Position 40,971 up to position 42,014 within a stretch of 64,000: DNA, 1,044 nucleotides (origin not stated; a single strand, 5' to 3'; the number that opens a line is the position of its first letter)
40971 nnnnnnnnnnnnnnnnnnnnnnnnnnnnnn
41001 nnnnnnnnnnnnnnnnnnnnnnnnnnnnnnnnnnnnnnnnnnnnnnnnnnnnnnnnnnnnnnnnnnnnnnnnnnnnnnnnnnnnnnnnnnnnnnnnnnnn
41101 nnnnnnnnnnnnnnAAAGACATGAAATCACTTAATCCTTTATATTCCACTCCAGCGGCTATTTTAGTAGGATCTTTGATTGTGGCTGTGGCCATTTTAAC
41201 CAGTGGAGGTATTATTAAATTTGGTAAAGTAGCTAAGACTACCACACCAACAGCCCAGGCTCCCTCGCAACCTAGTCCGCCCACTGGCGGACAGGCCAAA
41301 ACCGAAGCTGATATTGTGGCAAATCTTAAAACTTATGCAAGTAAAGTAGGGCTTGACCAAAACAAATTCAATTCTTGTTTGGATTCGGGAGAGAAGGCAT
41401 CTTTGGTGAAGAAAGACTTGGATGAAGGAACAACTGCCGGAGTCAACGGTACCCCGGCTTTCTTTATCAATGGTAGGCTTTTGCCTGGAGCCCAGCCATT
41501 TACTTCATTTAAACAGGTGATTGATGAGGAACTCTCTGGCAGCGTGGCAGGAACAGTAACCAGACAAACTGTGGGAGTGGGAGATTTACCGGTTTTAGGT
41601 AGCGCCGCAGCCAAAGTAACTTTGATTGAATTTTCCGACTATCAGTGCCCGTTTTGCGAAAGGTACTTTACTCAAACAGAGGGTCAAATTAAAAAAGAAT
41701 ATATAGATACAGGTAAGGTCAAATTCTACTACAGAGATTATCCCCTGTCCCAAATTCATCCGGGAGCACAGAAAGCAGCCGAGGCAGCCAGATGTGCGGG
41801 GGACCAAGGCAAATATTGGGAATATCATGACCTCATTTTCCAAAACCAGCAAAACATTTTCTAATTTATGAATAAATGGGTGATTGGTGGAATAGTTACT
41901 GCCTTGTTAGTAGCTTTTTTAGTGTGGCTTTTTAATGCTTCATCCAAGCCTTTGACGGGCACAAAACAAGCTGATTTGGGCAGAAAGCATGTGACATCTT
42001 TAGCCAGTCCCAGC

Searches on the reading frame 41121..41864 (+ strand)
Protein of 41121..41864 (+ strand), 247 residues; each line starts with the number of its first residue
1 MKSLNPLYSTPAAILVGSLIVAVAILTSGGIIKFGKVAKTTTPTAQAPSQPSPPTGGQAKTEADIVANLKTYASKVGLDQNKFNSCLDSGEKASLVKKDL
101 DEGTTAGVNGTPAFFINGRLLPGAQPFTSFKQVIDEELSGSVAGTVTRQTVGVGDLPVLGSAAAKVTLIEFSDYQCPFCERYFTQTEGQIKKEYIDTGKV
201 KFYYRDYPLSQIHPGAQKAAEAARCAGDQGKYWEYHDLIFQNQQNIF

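Call 76: search_protein_families(library=pfam, proteins=[window:41121-41864:+], max_evalue=0.001)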
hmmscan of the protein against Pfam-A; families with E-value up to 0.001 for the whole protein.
window:41121-41864:+ (247 aa): 3 families
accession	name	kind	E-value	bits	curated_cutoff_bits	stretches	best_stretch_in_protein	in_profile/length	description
PF13462.12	Thioredoxin_4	-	1.7e-35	123.1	23.2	2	157-245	6-92/165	Thioredoxin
PF01323.26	DSBA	-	3.1e-17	63.4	25.6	1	68-134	124-190/191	DSBA-like thioredoxin domain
PF13098.12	Thioredoxin_2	-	2.8e-06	28.1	27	0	164-234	5-59/104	Thioredoxin-like domain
